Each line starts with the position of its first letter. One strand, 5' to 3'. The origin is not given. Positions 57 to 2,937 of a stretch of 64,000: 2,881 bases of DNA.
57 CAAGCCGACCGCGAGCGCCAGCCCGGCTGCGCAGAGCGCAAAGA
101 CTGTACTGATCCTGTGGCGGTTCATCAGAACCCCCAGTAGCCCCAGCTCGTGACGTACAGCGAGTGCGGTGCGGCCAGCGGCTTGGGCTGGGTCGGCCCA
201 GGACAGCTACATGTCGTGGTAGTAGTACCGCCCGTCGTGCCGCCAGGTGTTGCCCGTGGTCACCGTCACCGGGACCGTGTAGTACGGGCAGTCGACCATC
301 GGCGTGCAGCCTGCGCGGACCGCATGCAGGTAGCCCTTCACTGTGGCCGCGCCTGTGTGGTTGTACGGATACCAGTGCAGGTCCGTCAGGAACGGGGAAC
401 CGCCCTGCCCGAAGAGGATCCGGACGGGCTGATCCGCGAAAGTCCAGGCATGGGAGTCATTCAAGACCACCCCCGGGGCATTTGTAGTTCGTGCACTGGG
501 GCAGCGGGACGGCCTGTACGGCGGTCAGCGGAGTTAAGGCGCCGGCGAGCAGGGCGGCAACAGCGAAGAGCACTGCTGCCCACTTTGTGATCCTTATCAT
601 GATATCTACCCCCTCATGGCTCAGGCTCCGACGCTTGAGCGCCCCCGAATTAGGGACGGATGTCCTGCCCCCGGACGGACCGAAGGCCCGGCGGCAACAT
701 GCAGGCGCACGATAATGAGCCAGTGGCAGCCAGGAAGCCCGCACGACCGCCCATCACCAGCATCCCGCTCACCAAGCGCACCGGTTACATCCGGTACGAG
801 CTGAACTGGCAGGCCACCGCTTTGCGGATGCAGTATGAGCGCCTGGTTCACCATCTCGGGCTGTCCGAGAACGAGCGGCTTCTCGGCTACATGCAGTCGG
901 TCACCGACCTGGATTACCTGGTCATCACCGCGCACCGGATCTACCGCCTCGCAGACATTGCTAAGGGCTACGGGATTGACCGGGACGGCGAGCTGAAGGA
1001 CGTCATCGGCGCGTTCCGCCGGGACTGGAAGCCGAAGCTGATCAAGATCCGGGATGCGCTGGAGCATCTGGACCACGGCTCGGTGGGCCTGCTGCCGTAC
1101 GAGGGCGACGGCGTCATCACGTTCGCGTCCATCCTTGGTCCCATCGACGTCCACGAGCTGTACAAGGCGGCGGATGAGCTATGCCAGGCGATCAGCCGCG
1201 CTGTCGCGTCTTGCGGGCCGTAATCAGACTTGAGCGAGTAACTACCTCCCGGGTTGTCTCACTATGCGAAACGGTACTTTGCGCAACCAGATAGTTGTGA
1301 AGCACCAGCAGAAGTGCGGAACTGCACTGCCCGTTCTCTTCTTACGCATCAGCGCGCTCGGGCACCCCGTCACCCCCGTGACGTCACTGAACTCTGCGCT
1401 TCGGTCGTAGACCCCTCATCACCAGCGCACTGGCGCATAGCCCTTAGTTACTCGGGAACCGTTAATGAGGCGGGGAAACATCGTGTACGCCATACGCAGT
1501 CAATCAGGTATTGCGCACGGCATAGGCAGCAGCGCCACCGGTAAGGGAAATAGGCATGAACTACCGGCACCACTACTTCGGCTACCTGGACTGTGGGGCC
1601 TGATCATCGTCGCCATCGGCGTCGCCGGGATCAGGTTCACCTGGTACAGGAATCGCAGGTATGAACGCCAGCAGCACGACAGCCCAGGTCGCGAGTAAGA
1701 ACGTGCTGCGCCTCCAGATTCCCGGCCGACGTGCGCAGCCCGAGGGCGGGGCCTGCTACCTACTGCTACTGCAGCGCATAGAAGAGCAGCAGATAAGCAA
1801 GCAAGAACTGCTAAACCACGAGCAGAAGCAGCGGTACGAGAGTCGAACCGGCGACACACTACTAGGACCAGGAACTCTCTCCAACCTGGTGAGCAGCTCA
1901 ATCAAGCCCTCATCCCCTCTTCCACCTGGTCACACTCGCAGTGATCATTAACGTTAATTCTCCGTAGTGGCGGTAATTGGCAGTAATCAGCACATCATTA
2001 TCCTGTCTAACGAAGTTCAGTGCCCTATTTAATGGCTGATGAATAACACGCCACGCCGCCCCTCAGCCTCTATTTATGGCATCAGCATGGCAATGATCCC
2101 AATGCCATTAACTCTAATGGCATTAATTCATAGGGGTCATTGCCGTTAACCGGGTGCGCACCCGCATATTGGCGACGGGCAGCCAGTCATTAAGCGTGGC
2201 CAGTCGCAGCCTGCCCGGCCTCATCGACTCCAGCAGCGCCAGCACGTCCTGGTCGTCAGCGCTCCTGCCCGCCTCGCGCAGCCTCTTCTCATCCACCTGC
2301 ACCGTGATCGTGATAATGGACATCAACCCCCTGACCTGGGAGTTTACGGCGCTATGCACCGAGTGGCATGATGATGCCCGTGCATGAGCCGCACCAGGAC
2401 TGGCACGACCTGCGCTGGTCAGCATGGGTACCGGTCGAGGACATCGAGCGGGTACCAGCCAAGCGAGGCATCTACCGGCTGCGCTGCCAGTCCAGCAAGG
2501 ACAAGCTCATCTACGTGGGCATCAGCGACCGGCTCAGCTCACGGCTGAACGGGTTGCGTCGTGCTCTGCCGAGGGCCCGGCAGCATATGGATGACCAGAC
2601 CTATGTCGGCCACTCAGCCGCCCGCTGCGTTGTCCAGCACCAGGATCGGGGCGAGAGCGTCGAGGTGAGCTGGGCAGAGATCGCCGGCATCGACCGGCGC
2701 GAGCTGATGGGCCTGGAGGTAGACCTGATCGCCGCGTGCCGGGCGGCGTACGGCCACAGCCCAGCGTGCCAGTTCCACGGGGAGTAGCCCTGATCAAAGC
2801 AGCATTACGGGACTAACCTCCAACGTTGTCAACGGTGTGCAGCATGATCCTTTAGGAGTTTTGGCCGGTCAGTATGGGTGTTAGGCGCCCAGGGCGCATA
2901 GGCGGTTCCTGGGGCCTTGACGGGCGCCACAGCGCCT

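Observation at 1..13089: tRNA-Asn-flanked island with excision and replication genes but no integrase, transfer or capsid genes: satellite-like element in an actinobacterium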

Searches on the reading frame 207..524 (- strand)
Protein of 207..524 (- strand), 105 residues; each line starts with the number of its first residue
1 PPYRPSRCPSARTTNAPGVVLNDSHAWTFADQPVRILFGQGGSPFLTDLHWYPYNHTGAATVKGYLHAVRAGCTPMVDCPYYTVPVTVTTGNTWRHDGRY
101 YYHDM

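Call 6: search_protein_families(library=pfam, max_evalue=0.01, proteins=[window:207-524:-])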
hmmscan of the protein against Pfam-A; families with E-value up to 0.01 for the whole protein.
window:207-524:- (105 aa): 0 families

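Call 23: find_encoding_contigs(protein=window:207-470:-, flank=10000, max_places=10)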
Protein window:207-470:- (87 aa): 5 contigs read that carry it; 2 places shown.
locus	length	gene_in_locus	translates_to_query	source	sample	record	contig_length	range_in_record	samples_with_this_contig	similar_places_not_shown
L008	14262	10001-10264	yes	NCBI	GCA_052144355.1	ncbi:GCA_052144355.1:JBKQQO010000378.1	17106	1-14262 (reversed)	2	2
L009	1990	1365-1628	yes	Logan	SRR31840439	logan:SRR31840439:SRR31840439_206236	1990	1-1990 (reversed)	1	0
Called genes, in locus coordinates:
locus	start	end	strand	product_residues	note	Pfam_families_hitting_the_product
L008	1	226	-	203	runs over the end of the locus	-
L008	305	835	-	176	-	-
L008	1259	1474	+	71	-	PF12728:HTH_17, PF13384:HTH_23 (faint)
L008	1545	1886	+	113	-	-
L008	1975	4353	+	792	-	-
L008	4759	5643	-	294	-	-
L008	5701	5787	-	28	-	PF09851:SHOCT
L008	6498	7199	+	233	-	-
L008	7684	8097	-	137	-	-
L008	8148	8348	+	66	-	-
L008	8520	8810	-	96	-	-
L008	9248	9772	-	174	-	-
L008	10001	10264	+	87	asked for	-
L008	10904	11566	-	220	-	PF20355:DUF6650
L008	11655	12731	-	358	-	-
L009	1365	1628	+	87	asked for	-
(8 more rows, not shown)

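Call 99: search_protein_families(library=phrogs, max_evalue=0.01, proteins=[window:207-470:-])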
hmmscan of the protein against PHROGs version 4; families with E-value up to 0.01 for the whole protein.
window:207-470:- (87 aa): 0 families

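Call 100: search_protein_families(library=ncbifam, max_evalue=0.01, proteins=[window:207-470:-])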
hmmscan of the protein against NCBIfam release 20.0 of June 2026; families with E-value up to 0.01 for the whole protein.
window:207-470:- (87 aa): 0 families

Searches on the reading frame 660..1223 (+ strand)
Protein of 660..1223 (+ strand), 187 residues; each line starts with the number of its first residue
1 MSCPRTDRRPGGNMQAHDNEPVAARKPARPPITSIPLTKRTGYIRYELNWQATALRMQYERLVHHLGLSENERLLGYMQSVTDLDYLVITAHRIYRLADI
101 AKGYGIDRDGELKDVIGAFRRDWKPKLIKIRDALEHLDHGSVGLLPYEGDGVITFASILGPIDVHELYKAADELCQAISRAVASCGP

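Call 5: search_protein_families(library=pfam, max_evalue=0.01, proteins=[window:660-1223:+])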
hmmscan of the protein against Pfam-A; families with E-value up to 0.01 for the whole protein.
window:660-1223:+ (187 aa): 0 families

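Call 13: find_encoding_contigs(protein=window:660-1223:+, flank=10000, max_places=6)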
Protein window:660-1223:+ (187 aa): no gene with exactly this product is on record in the collection.

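Call 20: search_protein_families(library=phrogs, max_evalue=0.01, proteins=[window:660-1223:+])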
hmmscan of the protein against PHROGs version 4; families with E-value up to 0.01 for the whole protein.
window:660-1223:+ (187 aa): 0 families

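Call 29: find_encoding_contigs(protein=window:699-1223:+, flank=10000, max_places=10)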
Protein window:699-1223:+ (174 aa): 5 contigs read that carry it; 2 places shown.
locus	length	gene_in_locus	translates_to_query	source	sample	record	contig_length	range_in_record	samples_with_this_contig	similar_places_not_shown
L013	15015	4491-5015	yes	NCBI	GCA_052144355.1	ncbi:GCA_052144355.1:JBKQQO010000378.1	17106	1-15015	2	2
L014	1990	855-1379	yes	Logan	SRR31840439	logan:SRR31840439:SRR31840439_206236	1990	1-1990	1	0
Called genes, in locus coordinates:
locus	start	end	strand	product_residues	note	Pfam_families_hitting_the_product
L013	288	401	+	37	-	-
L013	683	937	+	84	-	-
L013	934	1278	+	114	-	-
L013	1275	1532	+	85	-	-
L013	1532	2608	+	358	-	-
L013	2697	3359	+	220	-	PF20355:DUF6650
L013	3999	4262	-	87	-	-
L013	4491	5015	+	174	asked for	-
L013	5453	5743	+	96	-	-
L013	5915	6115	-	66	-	-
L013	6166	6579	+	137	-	-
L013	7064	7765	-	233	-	-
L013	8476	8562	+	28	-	PF09851:SHOCT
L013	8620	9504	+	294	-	-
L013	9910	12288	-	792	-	-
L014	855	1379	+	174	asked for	-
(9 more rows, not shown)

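Call 36: search_protein_families(library=ncbifam, max_evalue=0.01, proteins=[window:699-1223:+])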
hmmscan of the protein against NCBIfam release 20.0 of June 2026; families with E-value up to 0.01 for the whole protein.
window:699-1223:+ (174 aa): 0 families

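Call 43: search_protein_families(library=padloc, max_evalue=0.01, proteins=[window:699-1223:+])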
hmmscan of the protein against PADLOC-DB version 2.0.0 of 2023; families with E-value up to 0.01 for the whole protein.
window:699-1223:+ (174 aa): 0 families

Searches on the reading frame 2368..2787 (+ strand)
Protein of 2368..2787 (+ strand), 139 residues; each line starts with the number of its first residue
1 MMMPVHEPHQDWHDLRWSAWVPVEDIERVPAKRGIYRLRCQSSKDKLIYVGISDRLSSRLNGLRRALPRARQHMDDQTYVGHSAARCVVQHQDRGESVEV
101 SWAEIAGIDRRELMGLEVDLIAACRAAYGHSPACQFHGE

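Call 5: search_protein_families(library=pfam, max_evalue=0.01, proteins=[window:2368-2787:+])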
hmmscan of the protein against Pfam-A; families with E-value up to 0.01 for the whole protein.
window:2368-2787:+ (139 aa): 1 family
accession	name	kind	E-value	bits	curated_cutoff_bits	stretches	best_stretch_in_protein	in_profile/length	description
PF01541.30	GIY-YIG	-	0.0024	18.6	22.6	1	34-62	3-29/78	GIY-YIG catalytic domain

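Call 20: search_protein_families(library=phrogs, max_evalue=0.01, proteins=[window:2368-2787:+])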
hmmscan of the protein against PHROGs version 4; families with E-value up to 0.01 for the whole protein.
window:2368-2787:+ (139 aa): 0 families

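Call 36: search_protein_families(library=ncbifam, max_evalue=0.01, proteins=[window:2368-2787:+])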
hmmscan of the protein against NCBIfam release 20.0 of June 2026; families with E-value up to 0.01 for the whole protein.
window:2368-2787:+ (139 aa): 0 families

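Call 43: search_protein_families(library=padloc, max_evalue=0.01, proteins=[window:2368-2787:+])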
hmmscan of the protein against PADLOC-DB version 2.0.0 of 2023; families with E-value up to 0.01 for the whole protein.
window:2368-2787:+ (139 aa): 0 families
